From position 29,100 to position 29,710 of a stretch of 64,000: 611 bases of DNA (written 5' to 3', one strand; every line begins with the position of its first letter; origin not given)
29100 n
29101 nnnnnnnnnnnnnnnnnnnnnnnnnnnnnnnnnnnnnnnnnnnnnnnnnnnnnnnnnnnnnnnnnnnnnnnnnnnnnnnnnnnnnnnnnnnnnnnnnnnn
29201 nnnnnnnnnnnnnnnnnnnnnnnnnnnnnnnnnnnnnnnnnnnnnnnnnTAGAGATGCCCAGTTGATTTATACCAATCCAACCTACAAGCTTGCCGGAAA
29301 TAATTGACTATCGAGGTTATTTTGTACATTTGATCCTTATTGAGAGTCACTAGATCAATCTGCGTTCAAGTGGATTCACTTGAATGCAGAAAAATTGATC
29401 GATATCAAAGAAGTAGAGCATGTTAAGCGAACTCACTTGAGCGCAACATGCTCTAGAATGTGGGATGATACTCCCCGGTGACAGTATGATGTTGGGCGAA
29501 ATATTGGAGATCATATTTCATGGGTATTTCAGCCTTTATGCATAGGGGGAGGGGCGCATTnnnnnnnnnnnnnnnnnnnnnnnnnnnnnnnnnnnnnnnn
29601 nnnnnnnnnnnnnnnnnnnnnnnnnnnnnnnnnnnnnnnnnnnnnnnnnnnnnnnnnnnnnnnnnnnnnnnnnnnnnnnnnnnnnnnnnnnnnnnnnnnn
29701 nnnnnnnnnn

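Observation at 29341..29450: Second repeat family: a two-hairpin element whose copies differ by compensatory base-pair changes, as in a structured RNA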

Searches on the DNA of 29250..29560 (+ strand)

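Call 29: search_rna_families(source=window, start=29250, end=29560, threshold=evalue, max_evalue=10)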
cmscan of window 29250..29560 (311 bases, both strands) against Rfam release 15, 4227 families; matches with E-value up to 10: 9.
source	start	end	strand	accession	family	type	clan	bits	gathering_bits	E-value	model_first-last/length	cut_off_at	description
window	29340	29461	+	RF02625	WsnRNA46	Gene; sRNA;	-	18.8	65.3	0.35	1-151/151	no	Wolbachia sRNA 46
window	29359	29392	+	RF04130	MIR7996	Gene; miRNA;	-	17.3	119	0.92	1-190/190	no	MIR7996 microRNA precursor family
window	29499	29553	-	RF01215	snoR97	Gene; snRNA; snoRNA; HACA-box;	-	16.1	40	5.8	1-106/106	no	Small nucleolar RNA snoR97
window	29350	29456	-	RF04251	MIR5070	Gene; miRNA;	CL00139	15.5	100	3.2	1-116/116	no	MIR5070 microRNA precursor family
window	29479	29520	+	RF00342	snoZ40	Gene; snRNA; snoRNA; CD-box;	-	15.1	50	2.9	1-73/73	no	Small nucleolar RNA Z40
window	29338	29387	-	RF03388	mir-9418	Gene; miRNA;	-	15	82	6.1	1-61/61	no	mir-9418 microRNA precursor family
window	29463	29488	-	RF00080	Manganese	Cis-reg; riboswitch;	-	12.9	45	0.13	1-177/177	no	Manganese Mn2+ riboswitch aptamer (yybP-ykoY)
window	29361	29419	+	RF01130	sR46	Gene; snRNA; snoRNA; CD-box;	-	11.9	50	2.3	1-56/56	no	Small nucleolar RNA sR46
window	29366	29422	+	RF00026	U6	Gene; snRNA; splicing;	CL00009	10.6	44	6.2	1-56/105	no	U6 spliceosomal RNA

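Call 31: search_rna_families(source=window, start=29320, end=29480, threshold=evalue, max_evalue=1, show_alignments=2)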
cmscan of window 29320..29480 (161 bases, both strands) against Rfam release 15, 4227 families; matches with E-value up to 1: 3.
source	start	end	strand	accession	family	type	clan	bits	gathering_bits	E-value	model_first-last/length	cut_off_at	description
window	29340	29461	+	RF02625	WsnRNA46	Gene; sRNA;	-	18.8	65.3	0.18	1-151/151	no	Wolbachia sRNA 46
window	29351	29455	-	RF03208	mir-1781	Gene; miRNA;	-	18.2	68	0.31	1-86/86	no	mir-1781 microRNA precursor family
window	29346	29458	+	RF04087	MIR5565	Gene; miRNA;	-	16.2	80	0.44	1-109/109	no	MIR5565 microRNA precursor family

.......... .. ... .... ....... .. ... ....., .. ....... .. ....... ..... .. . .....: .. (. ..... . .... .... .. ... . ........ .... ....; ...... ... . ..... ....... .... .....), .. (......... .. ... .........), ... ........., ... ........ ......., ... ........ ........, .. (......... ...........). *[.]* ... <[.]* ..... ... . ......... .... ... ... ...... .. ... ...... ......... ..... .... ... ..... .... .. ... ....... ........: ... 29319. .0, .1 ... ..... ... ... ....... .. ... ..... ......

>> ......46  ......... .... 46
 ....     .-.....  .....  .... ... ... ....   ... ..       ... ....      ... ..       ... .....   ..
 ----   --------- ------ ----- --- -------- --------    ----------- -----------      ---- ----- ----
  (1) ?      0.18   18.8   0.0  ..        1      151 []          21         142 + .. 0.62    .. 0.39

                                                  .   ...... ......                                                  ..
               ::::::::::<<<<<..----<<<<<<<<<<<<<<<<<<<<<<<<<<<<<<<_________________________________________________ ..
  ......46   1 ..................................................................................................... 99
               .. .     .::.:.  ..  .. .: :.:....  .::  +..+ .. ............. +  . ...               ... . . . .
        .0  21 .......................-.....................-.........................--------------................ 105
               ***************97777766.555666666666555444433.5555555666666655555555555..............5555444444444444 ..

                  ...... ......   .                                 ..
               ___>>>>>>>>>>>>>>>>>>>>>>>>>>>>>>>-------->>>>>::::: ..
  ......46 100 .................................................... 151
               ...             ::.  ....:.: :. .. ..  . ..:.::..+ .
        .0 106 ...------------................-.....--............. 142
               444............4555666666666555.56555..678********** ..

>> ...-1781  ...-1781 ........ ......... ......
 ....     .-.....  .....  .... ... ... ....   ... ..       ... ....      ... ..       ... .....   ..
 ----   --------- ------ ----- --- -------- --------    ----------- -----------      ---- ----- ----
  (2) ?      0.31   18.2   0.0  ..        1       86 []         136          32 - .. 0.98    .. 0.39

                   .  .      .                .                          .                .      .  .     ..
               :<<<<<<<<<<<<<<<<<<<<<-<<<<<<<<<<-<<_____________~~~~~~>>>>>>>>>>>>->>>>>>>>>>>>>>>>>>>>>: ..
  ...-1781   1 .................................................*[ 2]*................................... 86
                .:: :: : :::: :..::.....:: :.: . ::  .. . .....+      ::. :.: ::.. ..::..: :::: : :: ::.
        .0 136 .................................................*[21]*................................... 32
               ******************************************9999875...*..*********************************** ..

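Call 38: search_dna_similar(query=window:29347-29459:+, collection=plasmids, mode=distant, max_evalue=0.01, max_rows=40)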
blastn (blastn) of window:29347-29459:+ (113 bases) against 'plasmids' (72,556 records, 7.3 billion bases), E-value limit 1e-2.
Records with a match: 2; places in all: 2; records where one place covers at least 80% of the query: 0.
Best place of each record, by identity: 80-90% 1; 60-80% 1.
By first word of the organism name: Sinorhizobium 2.
By predicted mobility (MOB-suite, as given by PLSDB): conjugative 1; non-mobilizable 1.
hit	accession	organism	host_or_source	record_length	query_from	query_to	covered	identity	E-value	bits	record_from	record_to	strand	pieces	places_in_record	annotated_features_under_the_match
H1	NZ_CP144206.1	Sinorhizobium chiapasense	mixed culture,rhizosphere soil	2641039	4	73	62%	77.5%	5e-4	50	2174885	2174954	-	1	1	none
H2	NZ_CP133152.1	Sinorhizobium chiapasense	Acaciella angustissima,cell culture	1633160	4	45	37%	88.1%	5e-4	51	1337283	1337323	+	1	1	none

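Call 39: get_annotated_region(hit=H1, flank=1500)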
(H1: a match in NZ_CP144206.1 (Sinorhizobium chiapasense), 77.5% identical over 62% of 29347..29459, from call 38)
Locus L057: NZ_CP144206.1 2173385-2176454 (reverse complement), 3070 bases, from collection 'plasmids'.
description: Sinorhizobium chiapasense strain S24 plasmid pA, complete sequence
organism: Sinorhizobium chiapasense (NCBI taxid 501572)
taxonomy: Bacteria; Pseudomonadota; Alphaproteobacteria; Hyphomicrobiales; Rhizobiaceae; Sinorhizobium; Sinorhizobium chiapasense
host: -; source: mixed culture,rhizosphere soil; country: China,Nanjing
typing (MOB-suite, as given by PLSDB): conjugative; relaxase MOBQ; mating-pair formation MPF_T
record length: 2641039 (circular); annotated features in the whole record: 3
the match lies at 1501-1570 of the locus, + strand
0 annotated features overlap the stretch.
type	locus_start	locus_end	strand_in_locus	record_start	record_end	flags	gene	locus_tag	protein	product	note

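Call 40: get_annotated_region(hit=H2, flank=1500)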
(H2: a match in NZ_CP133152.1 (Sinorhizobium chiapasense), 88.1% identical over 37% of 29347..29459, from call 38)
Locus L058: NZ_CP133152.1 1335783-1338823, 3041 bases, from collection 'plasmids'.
description: Sinorhizobium chiapasense strain ITTG S70 plasmid pSchITTGS70d, complete sequence
organism: Sinorhizobium chiapasense (NCBI taxid 501572)
taxonomy: Bacteria; Pseudomonadota; Alphaproteobacteria; Hyphomicrobiales; Rhizobiaceae; Sinorhizobium; Sinorhizobium chiapasense
host: -; source: Acaciella angustissima,cell culture; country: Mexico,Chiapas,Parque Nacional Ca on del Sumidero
typing (MOB-suite, as given by PLSDB): non-mobilizable
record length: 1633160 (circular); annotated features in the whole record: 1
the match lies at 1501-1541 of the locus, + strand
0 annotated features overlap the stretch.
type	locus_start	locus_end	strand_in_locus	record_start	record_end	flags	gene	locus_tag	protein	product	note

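Call 60: search_dna_similar(query=L057:1501-1608:+, collection=plasmids, mode=distant, max_evalue=0.000001, max_rows=40, rows=spread)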
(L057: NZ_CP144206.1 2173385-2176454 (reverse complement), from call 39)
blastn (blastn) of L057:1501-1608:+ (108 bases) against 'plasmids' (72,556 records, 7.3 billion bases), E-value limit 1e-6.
Records with a match: 70; places in all: 142; records where one place covers at least 80% of the query: 25.
Best place of each record, by identity: >=99% 1; 95-99% 2; 90-95% 5; 80-90% 60; 60-80% 2.
By first word of the organism name: Rhizobium 33; Sinorhizobium 19; Ensifer 13; Martelella 2; Agrobacterium 1; Neorhizobium 1; Dysgonomonadaceae 1.
By predicted mobility (MOB-suite, as given by PLSDB): non-mobilizable 35; mobilizable 23; conjugative 12.
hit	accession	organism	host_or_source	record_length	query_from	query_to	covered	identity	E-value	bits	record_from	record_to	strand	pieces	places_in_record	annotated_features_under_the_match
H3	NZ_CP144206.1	Sinorhizobium chiapasense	mixed culture,rhizosphere soil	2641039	1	108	100%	100.0%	5e-48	196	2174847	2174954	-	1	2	none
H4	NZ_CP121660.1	Sinorhizobium terangae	Desmanthus virgatus,cell culture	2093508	1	107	99%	96.3%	2e-40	170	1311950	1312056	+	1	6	none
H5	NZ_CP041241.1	Sinorhizobium mexicanum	Acaciella angustissima,cell culture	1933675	1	107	99%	93.5%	5e-36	157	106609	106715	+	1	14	none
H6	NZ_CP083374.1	Ensifer canadensis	Melilotus albus,Cell Culture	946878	1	106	98%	93.5%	2e-34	151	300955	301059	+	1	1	none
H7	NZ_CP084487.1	Ensifer adhaerens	cellculture,soil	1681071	1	108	100%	88.9%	1e-30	138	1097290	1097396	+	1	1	none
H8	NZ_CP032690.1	Rhizobium sp. CCGE532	Phaseolus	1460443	1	107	99%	88.9%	1e-30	138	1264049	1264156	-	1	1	record has no annotation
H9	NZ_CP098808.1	Ensifer adhaerens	whole organism,soil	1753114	1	108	100%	88.0%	5e-29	133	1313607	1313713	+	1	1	none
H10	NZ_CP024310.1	Sinorhizobium fredii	Phaseolus vulgaris,cell culture,plant ...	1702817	1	107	99%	88.0%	7e-28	130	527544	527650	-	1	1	record has no annotation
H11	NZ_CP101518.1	Ensifer adhaerens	cell cuture,rhizosphere soil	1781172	1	108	100%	87.0%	7e-28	129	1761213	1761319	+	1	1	none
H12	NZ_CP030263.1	Ensifer adhaerens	Zea mays,whole organism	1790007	1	108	100%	87.0%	7e-28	129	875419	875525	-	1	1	none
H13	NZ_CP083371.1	Ensifer canadensis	Melilotus albus,Cell Culture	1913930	1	107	99%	86.1%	3e-25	121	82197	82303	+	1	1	none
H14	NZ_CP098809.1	Ensifer adhaerens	whole organism,soil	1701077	1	107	99%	86.1%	3e-25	121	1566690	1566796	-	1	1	none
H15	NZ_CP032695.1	Rhizobium jaguaris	Calliandra grandiflora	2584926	2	107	98%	84.1%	8e-21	106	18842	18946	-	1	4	none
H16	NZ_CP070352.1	Ensifer sp. PDNC004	cell culture,Plastic debris in ...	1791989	1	108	100%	79.6%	5e-17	93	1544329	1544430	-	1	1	none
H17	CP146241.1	Agrobacterium vitis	Vitis vinifera,cell culture,Grape gall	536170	23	107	79%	78.2%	3e-7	62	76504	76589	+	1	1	none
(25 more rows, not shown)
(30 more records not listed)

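Call 63: search_dna_similar(query=L057:800-2300:+, collection=plasmids, mode=near, max_rows=30)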
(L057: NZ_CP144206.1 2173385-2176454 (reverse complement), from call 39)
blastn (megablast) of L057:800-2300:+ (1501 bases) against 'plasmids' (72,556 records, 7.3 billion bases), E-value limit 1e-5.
Records with a match: 69; places in all: 91; records where one place covers at least 80% of the query: 21.
Best place of each record, by identity: >=99% 1; 95-99% 1; 90-95% 3; 80-90% 60; 60-80% 4.
By first word of the organism name: Sinorhizobium 33; Ensifer 10; Rhizobium 8; Bradyrhizobium 7; Shinella 5; Paracoccus 4; Pararhizobium 1; Neotabrizicola 1.
By predicted mobility (MOB-suite, as given by PLSDB): conjugative 31; non-mobilizable 30; mobilizable 8.
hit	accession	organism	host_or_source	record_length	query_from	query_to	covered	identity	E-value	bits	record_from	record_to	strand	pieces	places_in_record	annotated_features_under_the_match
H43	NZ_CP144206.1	Sinorhizobium chiapasense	mixed culture,rhizosphere soil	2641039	1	1501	100%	100.0%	0e+0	2772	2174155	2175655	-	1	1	none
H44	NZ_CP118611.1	Ensifer adhaerens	Pure isolate,Rhizosphere of Cyperus ...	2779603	1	1501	91%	89.3%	0e+0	1711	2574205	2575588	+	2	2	none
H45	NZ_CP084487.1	Ensifer adhaerens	cellculture,soil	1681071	1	1501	91%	89.0%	0e+0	1689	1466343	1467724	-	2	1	none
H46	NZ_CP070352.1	Ensifer sp. PDNC004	cell culture,Plastic debris in ...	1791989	1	1501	91%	88.8%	0e+0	1680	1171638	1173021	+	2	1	none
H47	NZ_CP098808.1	Ensifer adhaerens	whole organism,soil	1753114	1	1501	91%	88.9%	0e+0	1684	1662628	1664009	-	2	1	none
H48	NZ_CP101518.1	Ensifer adhaerens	cell cuture,rhizosphere soil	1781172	1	1501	91%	88.9%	0e+0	1684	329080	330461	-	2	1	none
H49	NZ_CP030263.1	Ensifer adhaerens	Zea mays,whole organism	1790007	1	1501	91%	88.9%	0e+0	1684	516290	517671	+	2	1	none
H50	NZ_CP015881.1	Ensifer adhaerens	silty clay loam soil (pH 6.1)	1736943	1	1501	91%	88.8%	0e+0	1678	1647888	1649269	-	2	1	none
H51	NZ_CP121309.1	Ensifer adhaerens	bacterial colony,soil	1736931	1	1501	91%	88.8%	0e+0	1678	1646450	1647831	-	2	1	none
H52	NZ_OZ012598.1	Shinella sp. WSD5-1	-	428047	1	1501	91%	85.5%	0e+0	1410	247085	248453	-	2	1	substrate-binding domain-containing protein | sterol desaturase family protein | MocE family 2Fe-2S type ferredoxin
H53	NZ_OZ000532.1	Shinella sp. WSC3-e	-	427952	1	1501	91%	85.6%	0e+0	1410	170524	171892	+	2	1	substrate-binding domain-containing protein | sterol desaturase family protein | MocE family 2Fe-2S type ferredoxin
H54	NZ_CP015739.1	Shinella sp. HZN7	-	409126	1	1501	91%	85.4%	0e+0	1396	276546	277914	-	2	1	substrate-binding domain-containing protein | sterol desaturase family protein | MocE family 2Fe-2S type ferredoxin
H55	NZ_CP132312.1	Shinella zoogloeoides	Homo sapiens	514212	1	1501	92%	84.2%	0e+0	1326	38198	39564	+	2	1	substrate-binding domain-containing protein | sterol desaturase family protein | MocE family 2Fe-2S type ferredoxin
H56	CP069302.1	Shinella sp. PSBB067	monoisolate,Minnesota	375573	1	1501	91%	84.6%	0e+0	1346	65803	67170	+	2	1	substrate-binding domain-containing protein | sterol desaturase family protein | Rieske 2Fe-2S domain-containing protein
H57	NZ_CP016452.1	Sinorhizobium sp. RAC02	Microbial isolate,Algal phycosphere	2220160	1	1501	90%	85.3%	0e+0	1387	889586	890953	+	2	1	none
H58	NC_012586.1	Sinorhizobium fredii NGR234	-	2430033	1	1501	91%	84.6%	0e+0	1335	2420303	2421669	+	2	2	record has no annotation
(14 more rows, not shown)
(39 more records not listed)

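Call 64: get_annotated_region(hit=H45, flank=0)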
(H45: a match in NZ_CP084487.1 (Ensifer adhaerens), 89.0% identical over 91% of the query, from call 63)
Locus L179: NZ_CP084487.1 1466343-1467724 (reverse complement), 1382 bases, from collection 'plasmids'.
description: Ensifer adhaerens strain E-60 plasmid p-1, complete sequence
organism: Ensifer adhaerens (NCBI taxid 106592)
taxonomy: Bacteria; Pseudomonadota; Alphaproteobacteria; Hyphomicrobiales; Rhizobiaceae; Ensifer; Ensifer adhaerens
host: -; source: cellculture,soil; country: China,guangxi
typing (MOB-suite, as given by PLSDB): non-mobilizable
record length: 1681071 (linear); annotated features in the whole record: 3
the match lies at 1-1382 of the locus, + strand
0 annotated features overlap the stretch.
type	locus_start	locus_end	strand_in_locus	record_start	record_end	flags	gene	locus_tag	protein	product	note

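Call 65: get_annotated_region(hit=H58, flank=0)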
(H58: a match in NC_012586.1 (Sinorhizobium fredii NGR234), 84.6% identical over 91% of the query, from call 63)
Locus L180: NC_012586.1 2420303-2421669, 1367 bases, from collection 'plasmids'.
description: Sinorhizobium fredii NGR234 plasmid pNGR234b, complete sequence
organism: Sinorhizobium fredii NGR234 (NCBI taxid 394)
taxonomy: Bacteria; Pseudomonadota; Alphaproteobacteria; Hyphomicrobiales; Rhizobiaceae; Sinorhizobium; Sinorhizobium fredii; Sinorhizobium fredii NGR234
host: -; source: -; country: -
typing (MOB-suite, as given by PLSDB): conjugative; relaxase MOBQ; mating-pair formation MPF_T
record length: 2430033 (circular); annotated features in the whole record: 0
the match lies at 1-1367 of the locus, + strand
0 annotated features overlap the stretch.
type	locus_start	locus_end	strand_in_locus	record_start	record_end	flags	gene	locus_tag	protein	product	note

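Call 66: get_annotated_region(hit=H52, flank=0)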
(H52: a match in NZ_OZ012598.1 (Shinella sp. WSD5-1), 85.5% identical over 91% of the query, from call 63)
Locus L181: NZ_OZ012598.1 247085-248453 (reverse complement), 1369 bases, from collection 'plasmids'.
description: Shinella sp. WSD5-1 isolate ena-SAMPLE-TAB-07-02-2024-12:43:32:187-194197 plasmid pbSHIWSD5, complete sequence
organism: Shinella sp. WSD5-1 (NCBI taxid 3118468)
taxonomy: Bacteria; Pseudomonadota; Alphaproteobacteria; Hyphomicrobiales; Rhizobiaceae; Shinella; Shinella sp. WSD5-1
host: -; source: -; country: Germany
typing (MOB-suite, as given by PLSDB): non-mobilizable
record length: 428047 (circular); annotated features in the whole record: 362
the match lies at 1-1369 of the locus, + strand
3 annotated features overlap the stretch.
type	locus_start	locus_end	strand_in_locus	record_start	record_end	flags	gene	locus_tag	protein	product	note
CDS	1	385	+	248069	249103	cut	-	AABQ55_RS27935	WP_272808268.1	sterol desaturase family protein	GO:0006629 - lipid metabolic process [Evidence IEA]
CDS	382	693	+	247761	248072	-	-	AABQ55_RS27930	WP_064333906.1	MocE family 2Fe-2S type ferredoxin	-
CDS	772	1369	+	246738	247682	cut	-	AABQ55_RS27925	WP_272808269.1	substrate-binding domain-containing protein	-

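Call 73: get_annotated_region(hit=H5, flank=700)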
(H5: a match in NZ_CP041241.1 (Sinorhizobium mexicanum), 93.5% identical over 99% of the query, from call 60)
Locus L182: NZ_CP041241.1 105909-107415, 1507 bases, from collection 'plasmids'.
description: Sinorhizobium mexicanum strain ITTG R7 plasmid pEmeITTGR7c, complete sequence
organism: Sinorhizobium mexicanum (NCBI taxid 375549)
taxonomy: Bacteria; Pseudomonadota; Alphaproteobacteria; Hyphomicrobiales; Rhizobiaceae; Sinorhizobium; Sinorhizobium mexicanum
host: -; source: Acaciella angustissima,cell culture; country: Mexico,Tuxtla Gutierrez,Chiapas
typing (MOB-suite, as given by PLSDB): non-mobilizable; mating-pair formation MPF_T
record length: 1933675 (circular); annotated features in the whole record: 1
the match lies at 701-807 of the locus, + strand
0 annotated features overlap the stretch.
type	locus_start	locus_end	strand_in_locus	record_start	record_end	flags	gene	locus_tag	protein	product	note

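Call 74: get_annotated_region(hit=H10, flank=700)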
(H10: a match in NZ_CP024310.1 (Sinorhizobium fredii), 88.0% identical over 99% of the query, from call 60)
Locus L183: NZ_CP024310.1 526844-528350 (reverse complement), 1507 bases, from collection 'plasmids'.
description: Sinorhizobium fredii strain NXT3 plasmid pSfreNXT3c, complete sequence
organism: Sinorhizobium fredii (NCBI taxid 380)
taxonomy: Bacteria; Pseudomonadota; Alphaproteobacteria; Hyphomicrobiales; Rhizobiaceae; Sinorhizobium; Sinorhizobium fredii
host: -; source: Phaseolus vulgaris,cell culture,plant nodule in agricultural field; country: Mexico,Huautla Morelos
typing (MOB-suite, as given by PLSDB): conjugative; relaxase MOBQ; mating-pair formation MPF_T
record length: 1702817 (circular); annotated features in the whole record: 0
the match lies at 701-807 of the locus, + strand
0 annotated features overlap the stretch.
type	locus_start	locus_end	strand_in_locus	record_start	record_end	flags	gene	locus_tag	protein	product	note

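Call 75: search_dna_similar(query=L183:1-1507:+, collection=plasmids, mode=near, max_rows=25)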
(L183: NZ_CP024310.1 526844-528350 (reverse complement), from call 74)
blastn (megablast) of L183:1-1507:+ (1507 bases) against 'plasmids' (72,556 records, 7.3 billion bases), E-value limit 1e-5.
Records with a match: 80; places in all: 122; records where one place covers at least 80% of the query: 6.
Best place of each record, by identity: >=99% 1; 95-99% 6; 90-95% 6; 80-90% 55; 60-80% 12.
By first word of the organism name: Sinorhizobium 60; Ensifer 8; Rhizobium 7; Shinella 3; Neorhizobium 2.
By predicted mobility (MOB-suite, as given by PLSDB): mobilizable 37; non-mobilizable 29; conjugative 14.
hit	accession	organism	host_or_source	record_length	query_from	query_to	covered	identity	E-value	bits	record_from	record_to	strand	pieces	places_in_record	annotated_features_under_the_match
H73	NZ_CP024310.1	Sinorhizobium fredii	Phaseolus vulgaris,cell culture,plant ...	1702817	1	1507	100%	100.0%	0e+0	2784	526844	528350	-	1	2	record has no annotation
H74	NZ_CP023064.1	Sinorhizobium sp. CCBAU 05631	G.max,nodule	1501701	1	1507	100%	97.9%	0e+0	2608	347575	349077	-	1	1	record has no annotation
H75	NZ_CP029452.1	Sinorhizobium fredii CCBAU 25509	Glycine soja,cell culture,plant root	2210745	1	1502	93%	85.5%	0e+0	1451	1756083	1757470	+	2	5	record has no annotation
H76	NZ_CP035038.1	Sinorhizobium fredii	single cell,soil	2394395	1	1505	93%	84.8%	0e+0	1401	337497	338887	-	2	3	none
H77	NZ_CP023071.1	Sinorhizobium fredii CCBAU 83666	G.max,nodule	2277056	1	1502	93%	84.9%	0e+0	1406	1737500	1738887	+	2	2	record has no annotation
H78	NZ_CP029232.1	Sinorhizobium fredii CCBAU 45436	Glycine max,cell culture,plant root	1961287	1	1501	93%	84.9%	0e+0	1399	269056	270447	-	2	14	record has no annotation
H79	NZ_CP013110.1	Sinorhizobium americanum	Vachellia farnesiana,cell culture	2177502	1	1505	78%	88.2%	0e+0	1397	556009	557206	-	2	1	record has no annotation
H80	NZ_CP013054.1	Sinorhizobium americanum CCGM7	Phaseolus vulgaris,root nodules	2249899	1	691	46%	94.1%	0e+0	1050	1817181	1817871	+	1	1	none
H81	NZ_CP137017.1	Sinorhizobium fredii GR64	Phaseolus vulgaris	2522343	1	707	47%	89.0%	0e+0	874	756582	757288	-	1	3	record has no annotation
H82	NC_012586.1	Sinorhizobium fredii NGR234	-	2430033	1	703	47%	88.3%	0e+0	845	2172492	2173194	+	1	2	record has no annotation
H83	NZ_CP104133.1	Sinorhizobium sp. K101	Phaseolus vulgaris,cell ...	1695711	1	691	46%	80.8%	2e-150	540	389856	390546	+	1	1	none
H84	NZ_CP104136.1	Sinorhizobium sp. C101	Phaseolus vulgaris,cell ...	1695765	1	691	46%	80.8%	2e-150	540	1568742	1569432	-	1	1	record has no annotation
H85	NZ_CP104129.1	Sinorhizobium sp. M103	Phaseolus vulgaris,cell ...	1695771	1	691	46%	80.8%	2e-150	540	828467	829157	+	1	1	none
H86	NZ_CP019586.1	Sinorhizobium meliloti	Medicago arborea,tissue sample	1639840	1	691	46%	80.8%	1e-148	534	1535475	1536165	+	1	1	none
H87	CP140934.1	Sinorhizobium meliloti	Medicago lupulina,whole organism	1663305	1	691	46%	80.8%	1e-148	534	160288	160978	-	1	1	cyaK: adenylate cyclase CyaK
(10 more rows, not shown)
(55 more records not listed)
